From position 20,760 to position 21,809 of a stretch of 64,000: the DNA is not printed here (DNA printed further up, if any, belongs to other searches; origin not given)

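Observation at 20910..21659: PhyH-like Fe(II)/2-oxoglutarate oxygenase embedded between hpnG and hpnN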

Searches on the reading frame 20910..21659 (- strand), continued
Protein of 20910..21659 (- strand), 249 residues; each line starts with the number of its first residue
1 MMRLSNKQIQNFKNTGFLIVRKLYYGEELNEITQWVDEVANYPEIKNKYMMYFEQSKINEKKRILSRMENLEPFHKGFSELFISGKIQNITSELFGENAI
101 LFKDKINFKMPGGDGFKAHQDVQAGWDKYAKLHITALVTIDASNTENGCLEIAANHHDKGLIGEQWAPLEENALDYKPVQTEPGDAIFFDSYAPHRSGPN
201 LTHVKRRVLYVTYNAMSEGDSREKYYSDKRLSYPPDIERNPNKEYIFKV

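Call 64: find_encoding_contigs(protein=P0228, flank=10000, max_places=1)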
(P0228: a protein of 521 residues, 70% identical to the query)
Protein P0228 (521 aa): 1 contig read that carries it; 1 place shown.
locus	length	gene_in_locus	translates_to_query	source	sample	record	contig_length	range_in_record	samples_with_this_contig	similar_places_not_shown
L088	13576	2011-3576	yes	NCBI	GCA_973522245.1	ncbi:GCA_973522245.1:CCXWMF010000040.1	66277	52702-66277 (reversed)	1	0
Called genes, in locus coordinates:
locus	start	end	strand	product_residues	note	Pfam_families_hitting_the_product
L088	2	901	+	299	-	?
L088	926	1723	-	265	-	-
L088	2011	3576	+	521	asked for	PF13714:PEP_mutase, PF12804:NTP_transf_3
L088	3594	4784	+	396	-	PF02776:TPP_enzyme_N, PF02775:TPP_enzyme_C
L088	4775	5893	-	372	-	-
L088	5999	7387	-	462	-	PF03797:Autotransporter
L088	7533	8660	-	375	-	PF00266:Aminotran_5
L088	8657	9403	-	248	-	PF00483:NTP_transferase, PF12804:NTP_transf_3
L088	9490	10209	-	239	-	PF23169:HalD (weak), PF13640:2OG-FeII_Oxy_3 (weak)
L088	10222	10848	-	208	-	PF01066:CDP-OH_P_transf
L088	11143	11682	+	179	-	PF06271:RDD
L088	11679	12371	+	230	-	PF06271:RDD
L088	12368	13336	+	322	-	PF28475:DUF8413, PF01944:SpoIIM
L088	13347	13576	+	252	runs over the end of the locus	-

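Call 67: find_encoding_contigs(protein=P0253, flank=10000, max_places=1)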
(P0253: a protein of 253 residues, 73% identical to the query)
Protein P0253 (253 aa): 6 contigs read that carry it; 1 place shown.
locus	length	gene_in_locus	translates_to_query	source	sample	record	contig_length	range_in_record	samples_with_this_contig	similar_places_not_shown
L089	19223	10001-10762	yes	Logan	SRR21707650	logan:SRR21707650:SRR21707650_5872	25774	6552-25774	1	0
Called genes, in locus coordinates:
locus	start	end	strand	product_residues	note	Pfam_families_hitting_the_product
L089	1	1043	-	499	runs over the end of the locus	PF03023:MurJ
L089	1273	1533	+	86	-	PF01649:Ribosomal_S20p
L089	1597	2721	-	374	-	PF00696:AA_kinase, PF01472:PUA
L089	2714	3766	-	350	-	PF01018:GTP1_OBG, PF01926:MMR_HSR1, PF02421:FeoB_N (weak)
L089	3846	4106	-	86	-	PF01016:Ribosomal_L27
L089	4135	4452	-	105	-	PF00829:Ribosomal_L21p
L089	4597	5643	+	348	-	PF00348:polyprenyl_synt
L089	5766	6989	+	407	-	PF00494:SQS_PSY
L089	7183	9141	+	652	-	PF00432:Prenyltrans (faint), PF13249:SQHop_cyclase_N, PF09492:Pec_lyase (faint), PF13243:SQHop_cyclase_C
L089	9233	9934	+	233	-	PF01048:PNP_UDP_1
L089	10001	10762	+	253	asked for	PF05721:PhyH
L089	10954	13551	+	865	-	PF03176:MMPL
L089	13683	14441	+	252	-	PF12804:NTP_transf_3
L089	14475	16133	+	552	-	PF13714:PEP_mutase, PF12804:NTP_transf_3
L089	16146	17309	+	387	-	PF02776:TPP_enzyme_N, PF02775:TPP_enzyme_C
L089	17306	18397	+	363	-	PF00266:Aminotran_5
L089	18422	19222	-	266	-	?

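Call 70: search_protein_families(library=ncbifam, proteins=[L086:866-1687:+, L086:2142-3596:+, L086:3648-4508:+, L086:6493-7707:+, L086:7738-9369:+, L086:10001-10762:+, L086:11082-11828:+, L086:15775-16755:-, L086:18149-19171:-, L086:19286-20287:-], max_evalue=1e-20)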
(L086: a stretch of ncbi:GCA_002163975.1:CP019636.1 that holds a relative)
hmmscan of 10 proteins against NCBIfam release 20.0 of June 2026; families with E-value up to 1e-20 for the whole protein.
L086:866-1687:+ (273 aa): 1 family
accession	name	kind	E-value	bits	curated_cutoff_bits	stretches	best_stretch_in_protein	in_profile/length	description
TIGR01559.1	squal_synth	equivalog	1.5e-23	83.5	286.75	1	8-203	7-203/337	squalene synthase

L086:2142-3596:+ (484 aa): 11 families
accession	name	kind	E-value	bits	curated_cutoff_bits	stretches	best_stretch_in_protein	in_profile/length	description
TIGR03471.1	HpnJ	equivalog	9.3e-247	819.4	577.6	1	2-471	1-471/472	hopanoid biosynthesis associated radical SAM protein HpnJ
NF038361.1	rSAM_Sden_1168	equivalog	1.1e-41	143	575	1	69-432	140-515/560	Sden_1168 family B12-binding radical SAM P-methyltransferase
TIGR02026.1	BchE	equivalog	2.4e-40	138.8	481.35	1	28-440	15-434/497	magnesium-protoporphyrin IX monomethyl ester anaerobic oxidative cyclase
NF050148.1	rSAM_ApyD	equivalog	7.8e-38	130.3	750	1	75-391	80-395/645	RiPP biosynthesis radical SAM protein ApyD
TIGR04479.1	bcpD_PhpK_rSAM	subfamily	9.3e-29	100.1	600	1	190-375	233-417/504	PhpK family radical SAM P-methyltransferase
NF033070.1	rSAM_AprD4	equivalog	2.8e-26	92.4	500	1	178-411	174-413/456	AprD4 family radical SAM diol-dehydratase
TIGR04014.1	B12_SAM_MJ_0865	equivalog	6.1e-25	87.9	360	1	64-393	34-362/434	methyl-coenzyme M reductase glutamine C-methyltransferase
TIGR04367.1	HpnR_B12_rSAM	equivalog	2.3e-24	85.8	650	1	88-388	80-372/490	hopanoid C-3 methylase HpnR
TIGR03975.1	rSAM_ocin_1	subfamily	1.1e-23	83.6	281.85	1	92-362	151-425/606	RiPP maturation radical SAM C-methyltransferase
TIGR04072.2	rSAM_ladder_B12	equivalog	2.7e-23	82.3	360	1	199-429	181-408/443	lipid biosynthesis B12-binding/radical SAM protein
NF033712.0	B12_rSAM_KedN5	subfamily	7.6e-22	77.3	700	1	89-357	82-360/624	KedN5 family methylcobalamin-dependent radical SAM C-methyltransferase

L086:3648-4508:+ (286 aa): 0 families

L086:6493-7707:+ (404 aa): 1 family
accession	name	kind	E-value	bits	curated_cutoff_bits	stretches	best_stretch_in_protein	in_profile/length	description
TIGR03472.1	HpnI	equivalog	2.4e-109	365.6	310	1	16-393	3-372/373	bacteriohopanetetrol glucosamine biosynthesis glycosyltransferase HpnI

L086:7738-9369:+ (543 aa): 1 family
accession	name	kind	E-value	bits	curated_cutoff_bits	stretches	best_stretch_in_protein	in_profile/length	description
TIGR04479.1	bcpD_PhpK_rSAM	subfamily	7e-22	77.5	600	1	197-395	241-432/504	PhpK family radical SAM P-methyltransferase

L086:10001-10762:+ (253 aa): 1 family
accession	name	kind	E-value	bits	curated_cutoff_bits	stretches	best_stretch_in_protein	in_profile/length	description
NF052437.1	MPhHdxlPhnYGIM8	equivalog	1.5e-61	208.1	500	1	6-248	6-243/260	methylphosphonate hydroxylase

L086:11082-11828:+ (248 aa): 0 families

L086:15775-16755:- (326 aa): 0 families

L086:18149-19171:- (340 aa): 2 families
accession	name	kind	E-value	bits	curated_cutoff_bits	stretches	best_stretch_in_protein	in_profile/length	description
TIGR03470.1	HpnH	equivalog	6.6e-165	547.8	225.05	1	1-321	1-318/318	adenosyl-hopene transferase HpnH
TIGR03961.1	rSAM_PTO1314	hypoth_equivalog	2.9e-22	79.4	306.05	1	20-317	15-307/332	PTO1314 family radical SAM protein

L086:19286-20287:- (333 aa): 4 families
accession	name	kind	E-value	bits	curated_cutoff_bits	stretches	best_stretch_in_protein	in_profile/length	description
TIGR03466.1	HpnA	hypoth_equivalog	1.2e-147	491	367.65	1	4-328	2-327/327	hopanoid-associated sugar epimerase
NF052578.1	StrlDmthSdmBMthl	equivalog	2.8e-74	250.8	600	1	5-328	3-328/328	sterol demethylase protein SdmB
NF042423.1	oxyalk_red_Shew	equivalog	1.7e-30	106.2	580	1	4-277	10-287/331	2-alkyl-3-oxoalkanoate reductase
NF042422.1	oxyalk_red_OleD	equivalog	2.6e-28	99.3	580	1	4-315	2-321/329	2-alkyl-3-oxoalkanoate reductase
